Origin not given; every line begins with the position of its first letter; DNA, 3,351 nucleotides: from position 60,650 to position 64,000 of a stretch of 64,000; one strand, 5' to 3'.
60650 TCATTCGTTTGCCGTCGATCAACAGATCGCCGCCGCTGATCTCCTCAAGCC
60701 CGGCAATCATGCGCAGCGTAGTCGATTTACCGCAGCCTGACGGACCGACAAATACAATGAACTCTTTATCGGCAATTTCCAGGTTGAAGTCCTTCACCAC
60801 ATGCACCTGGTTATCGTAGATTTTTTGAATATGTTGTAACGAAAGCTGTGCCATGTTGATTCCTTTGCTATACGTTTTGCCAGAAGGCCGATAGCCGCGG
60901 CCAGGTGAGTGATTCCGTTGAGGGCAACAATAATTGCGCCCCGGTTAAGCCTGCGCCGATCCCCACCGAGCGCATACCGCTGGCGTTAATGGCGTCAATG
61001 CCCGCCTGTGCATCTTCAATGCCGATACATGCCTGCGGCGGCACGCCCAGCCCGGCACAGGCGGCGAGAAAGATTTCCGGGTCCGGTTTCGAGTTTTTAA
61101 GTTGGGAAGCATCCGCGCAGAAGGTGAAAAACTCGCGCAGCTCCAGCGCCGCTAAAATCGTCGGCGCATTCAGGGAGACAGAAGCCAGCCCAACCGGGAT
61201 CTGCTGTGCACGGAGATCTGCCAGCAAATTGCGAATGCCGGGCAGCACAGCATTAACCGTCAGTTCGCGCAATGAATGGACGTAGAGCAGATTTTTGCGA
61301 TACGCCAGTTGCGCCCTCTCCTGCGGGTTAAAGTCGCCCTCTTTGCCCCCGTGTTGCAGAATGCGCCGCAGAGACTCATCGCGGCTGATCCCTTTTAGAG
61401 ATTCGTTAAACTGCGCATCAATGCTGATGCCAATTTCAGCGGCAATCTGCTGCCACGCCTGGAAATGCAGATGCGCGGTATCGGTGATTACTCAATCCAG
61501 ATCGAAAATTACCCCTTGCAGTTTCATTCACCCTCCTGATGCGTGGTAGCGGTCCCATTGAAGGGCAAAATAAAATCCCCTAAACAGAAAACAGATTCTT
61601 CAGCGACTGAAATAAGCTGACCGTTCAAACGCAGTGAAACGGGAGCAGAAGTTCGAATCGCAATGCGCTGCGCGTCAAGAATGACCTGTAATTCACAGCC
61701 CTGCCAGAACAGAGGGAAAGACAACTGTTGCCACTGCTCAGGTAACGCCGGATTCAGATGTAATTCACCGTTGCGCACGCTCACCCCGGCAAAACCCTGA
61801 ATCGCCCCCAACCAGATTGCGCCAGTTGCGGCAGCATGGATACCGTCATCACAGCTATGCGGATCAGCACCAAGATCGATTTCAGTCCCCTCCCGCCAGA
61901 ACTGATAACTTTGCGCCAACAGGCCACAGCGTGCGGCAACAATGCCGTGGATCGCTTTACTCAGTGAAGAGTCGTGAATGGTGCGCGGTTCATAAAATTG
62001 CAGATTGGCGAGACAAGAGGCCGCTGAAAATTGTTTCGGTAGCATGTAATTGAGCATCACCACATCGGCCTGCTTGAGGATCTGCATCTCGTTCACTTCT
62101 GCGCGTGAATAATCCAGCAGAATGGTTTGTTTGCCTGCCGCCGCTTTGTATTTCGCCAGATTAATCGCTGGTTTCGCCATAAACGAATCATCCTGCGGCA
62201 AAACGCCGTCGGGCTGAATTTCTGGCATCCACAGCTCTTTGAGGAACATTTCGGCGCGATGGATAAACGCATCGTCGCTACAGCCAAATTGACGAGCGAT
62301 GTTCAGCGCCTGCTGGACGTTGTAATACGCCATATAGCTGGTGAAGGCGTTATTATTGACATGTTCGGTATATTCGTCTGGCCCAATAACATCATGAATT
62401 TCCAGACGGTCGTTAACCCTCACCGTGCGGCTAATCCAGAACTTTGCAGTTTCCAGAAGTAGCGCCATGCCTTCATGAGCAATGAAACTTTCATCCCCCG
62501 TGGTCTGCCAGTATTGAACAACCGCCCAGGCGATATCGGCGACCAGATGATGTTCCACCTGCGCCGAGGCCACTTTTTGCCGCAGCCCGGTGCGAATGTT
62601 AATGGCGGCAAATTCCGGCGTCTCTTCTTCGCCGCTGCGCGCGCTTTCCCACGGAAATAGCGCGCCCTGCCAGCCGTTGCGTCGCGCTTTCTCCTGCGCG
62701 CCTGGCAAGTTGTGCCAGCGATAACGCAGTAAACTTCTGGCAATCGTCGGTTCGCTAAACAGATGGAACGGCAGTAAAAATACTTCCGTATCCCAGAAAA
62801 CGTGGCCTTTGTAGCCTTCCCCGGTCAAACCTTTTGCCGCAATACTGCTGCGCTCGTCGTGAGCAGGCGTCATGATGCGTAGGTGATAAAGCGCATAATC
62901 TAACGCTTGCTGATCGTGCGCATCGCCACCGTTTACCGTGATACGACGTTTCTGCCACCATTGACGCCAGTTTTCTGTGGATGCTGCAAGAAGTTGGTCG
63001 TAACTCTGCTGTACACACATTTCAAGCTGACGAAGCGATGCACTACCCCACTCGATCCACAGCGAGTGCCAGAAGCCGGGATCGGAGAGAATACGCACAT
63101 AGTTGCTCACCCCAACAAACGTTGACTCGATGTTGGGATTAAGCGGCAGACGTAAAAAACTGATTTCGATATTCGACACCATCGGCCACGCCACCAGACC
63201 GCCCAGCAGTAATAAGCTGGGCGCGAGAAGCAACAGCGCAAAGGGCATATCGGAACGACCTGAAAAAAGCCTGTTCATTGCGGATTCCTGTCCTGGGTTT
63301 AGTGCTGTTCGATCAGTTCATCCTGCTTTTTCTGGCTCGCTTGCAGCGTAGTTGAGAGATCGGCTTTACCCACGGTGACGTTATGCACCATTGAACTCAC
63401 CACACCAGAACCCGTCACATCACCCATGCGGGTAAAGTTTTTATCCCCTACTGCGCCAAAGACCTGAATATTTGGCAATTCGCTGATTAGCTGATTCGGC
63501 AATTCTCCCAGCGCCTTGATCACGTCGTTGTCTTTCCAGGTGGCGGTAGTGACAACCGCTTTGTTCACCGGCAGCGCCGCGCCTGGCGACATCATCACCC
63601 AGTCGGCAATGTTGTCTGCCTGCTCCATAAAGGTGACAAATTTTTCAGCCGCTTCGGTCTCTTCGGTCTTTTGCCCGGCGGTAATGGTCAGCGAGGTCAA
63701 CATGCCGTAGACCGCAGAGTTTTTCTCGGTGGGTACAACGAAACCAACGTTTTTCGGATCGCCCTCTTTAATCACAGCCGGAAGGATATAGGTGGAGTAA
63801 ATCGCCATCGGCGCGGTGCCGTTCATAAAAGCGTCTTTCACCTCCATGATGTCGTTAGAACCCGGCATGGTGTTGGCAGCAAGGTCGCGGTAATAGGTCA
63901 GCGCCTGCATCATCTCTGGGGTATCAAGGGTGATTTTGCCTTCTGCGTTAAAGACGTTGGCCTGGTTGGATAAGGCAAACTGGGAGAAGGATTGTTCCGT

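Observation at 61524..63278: In-frame deletion fusing ycjO to ycjT, removing the core of the ycj sugar operon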

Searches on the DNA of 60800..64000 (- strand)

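Call 3: search_dna_similar(query=window:60800-64000:-, collection=ecoli_genomes, mode=near, max_rows=30)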
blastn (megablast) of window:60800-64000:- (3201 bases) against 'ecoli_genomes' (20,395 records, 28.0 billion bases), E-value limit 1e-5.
Records with a match: 5006; places in all: 9988; records where one place covers at least 80% of the query: 5.
Genomes with a match: 5006 of 5426; with a place that covers at least 80% of the query: 5. Places per genome that has any: lowest 1, median 2, highest 4. On chromosomes: 9976 places; on plasmids: 12.
Best place of each record, by identity: >=99% 5; 95-99% 891; 90-95% 4110.
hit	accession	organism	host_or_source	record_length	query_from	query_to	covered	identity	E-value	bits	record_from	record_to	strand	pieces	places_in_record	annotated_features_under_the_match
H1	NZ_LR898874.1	Escherichia coli strain MSB1_4I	Homo sapiens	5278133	1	3201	100%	100.0%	0e+0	5912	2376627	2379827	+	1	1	ycjT: kojibiose phosphorylase | ycjN: ABC transporter substrate-binding protein | pgmB: beta-phosphoglucomutase | carbohydrate ABC transporter permease | ABC transporter ATP-binding protein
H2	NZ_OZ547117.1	Escherichia coli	Homo sapiens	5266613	1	3201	100%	100.0%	0e+0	5906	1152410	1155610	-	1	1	ycjT: kojibiose phosphorylase | ycjN: ABC transporter substrate-binding protein | pgmB: beta-phosphoglucomutase | carbohydrate ABC transporter permease | ABC transporter ATP-binding protein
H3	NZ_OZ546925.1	Escherichia coli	Homo sapiens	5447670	1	3201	100%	99.9%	0e+0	5890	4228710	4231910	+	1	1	ycjT: kojibiose phosphorylase | ycjN: ABC transporter substrate-binding protein | pgmB: beta-phosphoglucomutase | carbohydrate ABC transporter permease | ABC transporter ATP-binding protein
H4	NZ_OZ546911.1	Escherichia coli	Homo sapiens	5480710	1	3201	100%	99.9%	0e+0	5890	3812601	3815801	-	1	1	ycjT: kojibiose phosphorylase | ycjN: ABC transporter substrate-binding protein | pgmB: beta-phosphoglucomutase | carbohydrate ABC transporter permease | ABC transporter ATP-binding protein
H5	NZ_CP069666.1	Escherichia coli O89m:H9 strain MIN11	Homo sapiens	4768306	1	3201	100%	94.9%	0e+0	5014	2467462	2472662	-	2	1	ycjT: kojibiose phosphorylase | ycjO: carbohydrate ABC transporter permease | ycjP: carbohydrate ABC transporter permease | ycjN: ABC transporter substrate-binding protein | pgmB: beta-phosphoglucomutase | and 2 other names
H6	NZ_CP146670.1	Escherichia coli strain MS 21-1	Homo sapiens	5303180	933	3201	71%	99.8%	0e+0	4163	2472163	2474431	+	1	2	ycjT: kojibiose phosphorylase | pgmB: beta-phosphoglucomutase | ABC transporter ATP-binding protein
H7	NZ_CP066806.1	Escherichia coli strain TCM3e1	Homo sapiens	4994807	933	3201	71%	98.4%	0e+0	3991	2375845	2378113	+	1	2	ycjT: kojibiose phosphorylase | pgmB: beta-phosphoglucomutase | ABC transporter ATP-binding protein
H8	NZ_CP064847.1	Escherichia coli strain 20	wastewater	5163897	933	3201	71%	98.4%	0e+0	3991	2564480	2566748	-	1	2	ycjT: kojibiose phosphorylase | pgmB: beta-phosphoglucomutase | ABC transporter ATP-binding protein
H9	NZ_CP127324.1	Escherichia coli strain 980-2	hospital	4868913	933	3201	71%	98.4%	0e+0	3991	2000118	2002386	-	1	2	ycjT: kojibiose phosphorylase | pgmB: beta-phosphoglucomutase | ABC transporter ATP-binding protein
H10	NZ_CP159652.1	Escherichia coli strain Z226-1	hospital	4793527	933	3201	71%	98.4%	0e+0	3991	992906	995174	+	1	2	ycjT: kojibiose phosphorylase | pgmB: beta-phosphoglucomutase | ABC transporter ATP-binding protein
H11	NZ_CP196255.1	Escherichia coli strain ECE313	Homo sapiens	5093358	933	3201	71%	98.4%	0e+0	3991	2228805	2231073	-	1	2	ycjT: kojibiose phosphorylase | pgmB: beta-phosphoglucomutase | ABC transporter ATP-binding protein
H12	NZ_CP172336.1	Escherichia coli strain CE-O153H30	wild bird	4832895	933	3201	71%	98.4%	0e+0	3991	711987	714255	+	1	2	ycjT: kojibiose phosphorylase | pgmB: beta-phosphoglucomutase | ABC transporter ATP-binding protein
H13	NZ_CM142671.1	Escherichia coli strain UID2309220003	Homo sapiens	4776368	933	3201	71%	98.4%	0e+0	3991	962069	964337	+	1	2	ycjT: kojibiose phosphorylase | pgmB: beta-phosphoglucomutase | ABC transporter ATP-binding protein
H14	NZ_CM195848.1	Escherichia coli strain MEC2025-PR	Homo sapiens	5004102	933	3201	71%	98.4%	0e+0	3991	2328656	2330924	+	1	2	ycjT: kojibiose phosphorylase | pgmB: beta-phosphoglucomutase | ABC transporter ATP-binding protein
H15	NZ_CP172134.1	Escherichia coli strain GF131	chicken meat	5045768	933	3201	71%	97.0%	0e+0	3819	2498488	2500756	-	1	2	ycjT: glycoside hydrolase family 65 protein | pgmB: beta-phosphoglucomutase | ABC transporter ATP-binding protein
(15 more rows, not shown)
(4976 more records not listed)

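Call 4: get_annotated_region(hit=H1, flank=6000)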
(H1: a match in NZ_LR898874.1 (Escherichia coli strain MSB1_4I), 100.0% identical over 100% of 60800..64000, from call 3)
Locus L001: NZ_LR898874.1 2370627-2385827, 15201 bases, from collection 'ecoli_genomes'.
description: Escherichia coli strain MSB1_4I isolate MSB1_4I chromosome 1, complete sequence
organism: Escherichia coli strain MSB1_4I (NCBI taxid 562)
replicon: chromosome; assembly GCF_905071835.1
host: Homo sapiens; source: rectal swab; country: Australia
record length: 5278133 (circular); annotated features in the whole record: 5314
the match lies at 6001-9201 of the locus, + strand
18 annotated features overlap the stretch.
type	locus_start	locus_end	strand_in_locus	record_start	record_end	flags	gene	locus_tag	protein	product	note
CDS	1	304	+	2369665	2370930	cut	puuE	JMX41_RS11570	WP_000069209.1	4-aminobutyrate transaminase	-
CDS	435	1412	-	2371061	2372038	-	pspF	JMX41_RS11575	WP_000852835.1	phage shock protein operon transcriptional activator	-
CDS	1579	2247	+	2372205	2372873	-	pspA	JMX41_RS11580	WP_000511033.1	phage shock protein PspA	-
CDS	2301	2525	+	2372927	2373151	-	pspB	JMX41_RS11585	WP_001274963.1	envelope stress response membrane protein PspB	-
CDS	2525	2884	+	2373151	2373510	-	pspC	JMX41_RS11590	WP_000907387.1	envelope stress response membrane protein PspC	-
CDS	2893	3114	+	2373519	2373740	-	pspD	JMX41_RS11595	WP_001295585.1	phage shock protein PspD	-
CDS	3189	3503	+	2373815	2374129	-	pspE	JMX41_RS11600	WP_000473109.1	thiosulfate sulfurtransferase PspE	-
CDS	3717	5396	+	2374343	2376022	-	ycjM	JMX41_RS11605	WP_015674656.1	glucosylglycerate phosphorylase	-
CDS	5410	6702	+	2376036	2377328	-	ycjN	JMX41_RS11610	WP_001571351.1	ABC transporter substrate-binding protein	-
CDS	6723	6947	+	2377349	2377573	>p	-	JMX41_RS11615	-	carbohydrate ABC transporter permease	incomplete; partial in the middle of a contig; missing C-terminus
CDS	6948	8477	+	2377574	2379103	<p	ycjT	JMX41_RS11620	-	kojibiose phosphorylase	incomplete; partial in the middle of a contig; missing N-terminus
CDS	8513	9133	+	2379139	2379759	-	pgmB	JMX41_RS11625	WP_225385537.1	beta-phosphoglucomutase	-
CDS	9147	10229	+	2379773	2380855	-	-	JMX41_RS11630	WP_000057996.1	ABC transporter ATP-binding protein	-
CDS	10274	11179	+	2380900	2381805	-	ompG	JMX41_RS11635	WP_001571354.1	monomeric porin OmpG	-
CDS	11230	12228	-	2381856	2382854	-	ycjW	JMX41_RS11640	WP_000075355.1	LacI family DNA-binding transcriptional regulator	-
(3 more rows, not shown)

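Call 5: get_annotated_region(hit=H6, flank=9000)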
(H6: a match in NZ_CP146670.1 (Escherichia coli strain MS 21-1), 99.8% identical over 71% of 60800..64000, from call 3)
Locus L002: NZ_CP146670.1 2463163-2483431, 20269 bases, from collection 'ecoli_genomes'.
description: Escherichia coli strain MS 21-1 chromosome, complete genome
organism: Escherichia coli strain MS 21-1 (NCBI taxid 562)
replicon: chromosome; assembly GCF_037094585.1
host: Homo sapiens; source: Colon; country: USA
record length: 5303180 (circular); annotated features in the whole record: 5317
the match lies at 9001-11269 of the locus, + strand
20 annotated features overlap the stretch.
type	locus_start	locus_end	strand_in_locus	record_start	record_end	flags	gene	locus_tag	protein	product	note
CDS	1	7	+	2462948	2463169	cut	pspD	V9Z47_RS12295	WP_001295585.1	phage shock protein PspD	-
CDS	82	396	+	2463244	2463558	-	pspE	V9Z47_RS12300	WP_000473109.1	thiosulfate sulfurtransferase PspE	-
CDS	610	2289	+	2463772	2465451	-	ycjM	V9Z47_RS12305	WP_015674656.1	glucosylglycerate phosphorylase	-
CDS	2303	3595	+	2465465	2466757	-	ycjN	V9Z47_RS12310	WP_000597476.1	ABC transporter substrate-binding protein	-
CDS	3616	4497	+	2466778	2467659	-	ycjO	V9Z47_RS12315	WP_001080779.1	carbohydrate ABC transporter permease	-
CDS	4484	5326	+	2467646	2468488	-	ycjP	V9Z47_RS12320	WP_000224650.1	carbohydrate ABC transporter permease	-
CDS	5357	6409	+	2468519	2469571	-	ycjQ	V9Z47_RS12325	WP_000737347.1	zinc-dependent alcohol dehydrogenase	-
CDS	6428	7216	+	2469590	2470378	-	ycjR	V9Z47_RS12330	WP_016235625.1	sugar phosphate isomerase/epimerase family protein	-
CDS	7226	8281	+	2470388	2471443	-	ycjS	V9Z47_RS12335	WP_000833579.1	Gfo/Idh/MocA family protein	-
CDS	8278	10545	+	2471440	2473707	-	ycjT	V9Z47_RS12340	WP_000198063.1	kojibiose phosphorylase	-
CDS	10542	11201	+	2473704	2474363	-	pgmB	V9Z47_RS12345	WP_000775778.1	beta-phosphoglucomutase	-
CDS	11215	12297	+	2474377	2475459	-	-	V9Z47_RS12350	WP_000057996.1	ABC transporter ATP-binding protein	-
CDS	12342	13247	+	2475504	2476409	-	ompG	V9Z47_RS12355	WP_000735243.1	monomeric porin OmpG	-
CDS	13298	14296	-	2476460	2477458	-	ycjW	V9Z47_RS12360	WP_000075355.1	LacI family DNA-binding transcriptional regulator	-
CDS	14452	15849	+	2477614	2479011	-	ycjX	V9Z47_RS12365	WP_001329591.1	YcjX family protein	-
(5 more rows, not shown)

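Call 6: get_annotated_region(hit=H5, flank=3000)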
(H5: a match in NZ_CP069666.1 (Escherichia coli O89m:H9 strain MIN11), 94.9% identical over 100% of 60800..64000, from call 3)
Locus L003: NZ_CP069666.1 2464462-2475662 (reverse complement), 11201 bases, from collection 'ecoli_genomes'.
description: Escherichia coli O89m:H9 strain MIN11 chromosome, complete genome
organism: Escherichia coli O89m:H9 strain MIN11 (NCBI taxid 2810406)
replicon: chromosome; assembly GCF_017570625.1
host: Homo sapiens; source: -; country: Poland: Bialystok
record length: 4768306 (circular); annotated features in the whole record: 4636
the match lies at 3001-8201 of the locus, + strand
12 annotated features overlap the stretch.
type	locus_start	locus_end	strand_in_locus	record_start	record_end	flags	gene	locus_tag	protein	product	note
CDS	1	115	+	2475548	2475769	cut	pspD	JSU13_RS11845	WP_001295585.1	phage shock protein PspD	-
CDS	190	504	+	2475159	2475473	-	pspE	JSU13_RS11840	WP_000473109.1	thiosulfate sulfurtransferase PspE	-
CDS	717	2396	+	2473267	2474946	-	ycjM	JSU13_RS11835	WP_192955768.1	glucosylglycerate phosphorylase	-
CDS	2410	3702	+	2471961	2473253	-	ycjN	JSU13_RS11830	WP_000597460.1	ABC transporter substrate-binding protein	-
CDS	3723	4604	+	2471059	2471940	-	ycjO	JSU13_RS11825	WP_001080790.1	carbohydrate ABC transporter permease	-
CDS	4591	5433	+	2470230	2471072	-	ycjP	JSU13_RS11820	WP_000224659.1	carbohydrate ABC transporter permease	-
CDS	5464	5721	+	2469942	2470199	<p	-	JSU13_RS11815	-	alcohol dehydrogenase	incomplete; partial in the middle of a contig; missing C-terminus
CDS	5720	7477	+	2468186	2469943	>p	ycjT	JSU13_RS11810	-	kojibiose phosphorylase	incomplete; partial in the middle of a contig; missing N-terminus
CDS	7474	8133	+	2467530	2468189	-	pgmB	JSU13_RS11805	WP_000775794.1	beta-phosphoglucomutase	-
CDS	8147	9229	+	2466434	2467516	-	-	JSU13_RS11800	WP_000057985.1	ABC transporter ATP-binding protein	-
CDS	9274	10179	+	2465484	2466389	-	ompG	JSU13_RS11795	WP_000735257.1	monomeric porin OmpG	-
CDS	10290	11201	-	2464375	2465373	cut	ycjW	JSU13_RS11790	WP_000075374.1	LacI family DNA-binding transcriptional regulator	-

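Call 13: search_dna_similar(query=window:61464-61524:-, collection=ecoli_genomes, mode=near, max_rows=15)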
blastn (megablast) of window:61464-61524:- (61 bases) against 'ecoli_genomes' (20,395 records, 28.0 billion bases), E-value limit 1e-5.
Records with a match: 4868; places in all: 4869; records where one place covers at least 80% of the query: 4868.
Genomes with a match: 4868 of 5426; with a place that covers at least 80% of the query: 4868. Places per genome that has any: lowest 1, median 1, highest 2. On chromosomes: 4864 places; on plasmids: 5.
Best place of each record, by identity: >=99% 2; 95-99% 4672; 90-95% 194.
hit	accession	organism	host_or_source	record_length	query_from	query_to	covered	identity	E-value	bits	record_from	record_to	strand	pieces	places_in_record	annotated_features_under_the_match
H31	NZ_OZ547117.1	Escherichia coli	Homo sapiens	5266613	1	61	100%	100.0%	5e-23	113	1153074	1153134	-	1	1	pgmB: beta-phosphoglucomutase | ycjT: kojibiose phosphorylase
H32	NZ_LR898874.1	Escherichia coli strain MSB1_4I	Homo sapiens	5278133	1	61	100%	100.0%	5e-23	113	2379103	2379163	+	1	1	pgmB: beta-phosphoglucomutase | ycjT: kojibiose phosphorylase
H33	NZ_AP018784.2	Escherichia coli strain SK1144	-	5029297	1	61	100%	98.4%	2e-21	108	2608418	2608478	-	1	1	pgmB: beta-phosphoglucomutase | ycjT: kojibiose phosphorylase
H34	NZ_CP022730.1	Escherichia coli strain SA186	Homo sapiens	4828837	1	61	100%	98.4%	2e-21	108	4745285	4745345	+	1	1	pgmB: beta-phosphoglucomutase | ycjT: kojibiose phosphorylase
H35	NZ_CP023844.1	Escherichia coli strain 4/1-1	Homo sapiens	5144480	1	61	100%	98.4%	2e-21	108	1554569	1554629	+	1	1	pgmB: beta-phosphoglucomutase | ycjT: kojibiose phosphorylase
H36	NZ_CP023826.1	Escherichia coli strain 4/4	Homo sapiens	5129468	1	61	100%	98.4%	2e-21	108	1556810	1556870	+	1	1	pgmB: beta-phosphoglucomutase | ycjT: kojibiose phosphorylase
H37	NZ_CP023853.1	Escherichia coli strain 2/0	Homo sapiens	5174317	1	61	100%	98.4%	2e-21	108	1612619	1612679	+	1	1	pgmB: beta-phosphoglucomutase | ycjT: kojibiose phosphorylase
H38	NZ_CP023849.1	Escherichia coli strain 4/0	Homo sapiens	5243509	1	61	100%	98.4%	2e-21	108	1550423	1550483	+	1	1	pgmB: beta-phosphoglucomutase | ycjT: kojibiose phosphorylase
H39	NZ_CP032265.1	Escherichia coli strain AR_0089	missing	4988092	1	61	100%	98.4%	2e-21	108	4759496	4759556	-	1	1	pgmB: beta-phosphoglucomutase | ycjT: kojibiose phosphorylase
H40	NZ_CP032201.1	Escherichia coli strain AR_0086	missing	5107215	1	61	100%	98.4%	2e-21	108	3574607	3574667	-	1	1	pgmB: beta-phosphoglucomutase | ycjT: kojibiose phosphorylase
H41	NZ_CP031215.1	Escherichia coli strain Es_ST80_L1_NDM_10_2017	Homo sapiens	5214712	1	61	100%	98.4%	2e-21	108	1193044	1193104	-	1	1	pgmB: beta-phosphoglucomutase | ycjT: kojibiose phosphorylase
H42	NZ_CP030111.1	Escherichia coli strain MCJCHV-1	Homo sapiens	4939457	1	61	100%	98.4%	2e-21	108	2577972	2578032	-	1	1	pgmB: beta-phosphoglucomutase | ycjT: kojibiose phosphorylase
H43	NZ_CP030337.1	Escherichia coli strain AR_451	missing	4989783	1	61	100%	98.4%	2e-21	108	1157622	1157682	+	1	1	pgmB: beta-phosphoglucomutase | ycjT: kojibiose phosphorylase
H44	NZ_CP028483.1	Escherichia coli strain E41-1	Homo sapiens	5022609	1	61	100%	98.4%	2e-21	108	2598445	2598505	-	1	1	pgmB: beta-phosphoglucomutase | ycjT: kojibiose phosphorylase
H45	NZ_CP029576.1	Escherichia coli strain DA33135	Homo sapiens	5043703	1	61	100%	98.4%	2e-21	108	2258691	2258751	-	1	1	pgmB: beta-phosphoglucomutase | ycjT: kojibiose phosphorylase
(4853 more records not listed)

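Call 14: search_dna_similar(query=window:63015-63094:-, collection=ecoli_genomes, mode=near, max_rows=15)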
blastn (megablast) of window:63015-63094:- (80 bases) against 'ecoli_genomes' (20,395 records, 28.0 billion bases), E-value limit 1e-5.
Records with a match: 2131; places in all: 2533; records where one place covers at least 80% of the query: 4.
Genomes with a match: 2131 of 5426; with a place that covers at least 80% of the query: 4. Places per genome that has any: lowest 1, median 1, highest 2. On chromosomes: 2526 places; on plasmids: 7.
Best place of each record, by identity: >=99% 589; 95-99% 1102; 90-95% 440.
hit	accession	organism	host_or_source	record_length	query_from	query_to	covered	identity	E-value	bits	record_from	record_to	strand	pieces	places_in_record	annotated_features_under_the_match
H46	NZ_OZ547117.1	Escherichia coli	Homo sapiens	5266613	1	80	100%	100.0%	2e-33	148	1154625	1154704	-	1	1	carbohydrate ABC transporter permease | ycjT: kojibiose phosphorylase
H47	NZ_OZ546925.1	Escherichia coli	Homo sapiens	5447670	1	80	100%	100.0%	2e-33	148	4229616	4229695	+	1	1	carbohydrate ABC transporter permease | ycjT: kojibiose phosphorylase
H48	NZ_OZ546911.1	Escherichia coli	Homo sapiens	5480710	1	80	100%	100.0%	2e-33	148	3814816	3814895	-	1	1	carbohydrate ABC transporter permease | ycjT: kojibiose phosphorylase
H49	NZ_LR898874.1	Escherichia coli strain MSB1_4I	Homo sapiens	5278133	1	80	100%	100.0%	2e-33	148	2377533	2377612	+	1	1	carbohydrate ABC transporter permease | ycjT: kojibiose phosphorylase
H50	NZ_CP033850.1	Escherichia coli strain FDAARGOS_497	Homo sapiens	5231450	27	80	68%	92.7%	3e-12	79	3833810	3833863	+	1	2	ycjT: glycoside hydrolase family 65 protein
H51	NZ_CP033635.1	Escherichia coli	chicken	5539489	27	80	68%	92.7%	3e-12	79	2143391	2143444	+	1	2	ycjT: glycoside hydrolase family 65 protein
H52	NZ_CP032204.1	Escherichia coli strain AR_0013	missing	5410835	27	80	68%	92.7%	3e-12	79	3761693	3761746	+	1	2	ycjT: glycoside hydrolase family 65 protein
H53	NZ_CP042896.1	Escherichia coli strain CFSAN061771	missing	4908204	27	80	68%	92.7%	3e-12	79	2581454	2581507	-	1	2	ycjT: glycoside hydrolase family 65 protein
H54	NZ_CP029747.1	Escherichia coli strain 2016C-3878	Homo sapiens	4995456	27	80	68%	92.7%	3e-12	79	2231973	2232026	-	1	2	ycjT: glycoside hydrolase family 65 protein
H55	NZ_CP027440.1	Escherichia coli strain 2012C-4502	Homo sapiens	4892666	27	80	68%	92.7%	3e-12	79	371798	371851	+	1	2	ycjT: kojibiose phosphorylase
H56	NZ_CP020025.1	Escherichia coli strain WB61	Rupornis magnirostris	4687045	27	80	68%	92.7%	3e-12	79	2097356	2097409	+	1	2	ycjT: glycoside hydrolase family 65 protein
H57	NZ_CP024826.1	Escherichia coli strain CREC-544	Homo sapiens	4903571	27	80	68%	92.7%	3e-12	79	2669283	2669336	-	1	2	ycjT: glycoside hydrolase family 65 protein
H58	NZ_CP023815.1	Escherichia coli strain IMT16316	wild bird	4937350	27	80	68%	92.7%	3e-12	79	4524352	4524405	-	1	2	ycjT: glycoside hydrolase family 65 protein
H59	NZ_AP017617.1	Escherichia coli strain MRY15-117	Bos taurus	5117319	27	80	68%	92.7%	3e-12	79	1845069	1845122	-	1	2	ycjT: glycoside hydrolase family 65 protein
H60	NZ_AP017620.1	Escherichia coli strain MRY15-131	Bos taurus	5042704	27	80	68%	92.7%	3e-12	79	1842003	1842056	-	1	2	ycjT: glycoside hydrolase family 65 protein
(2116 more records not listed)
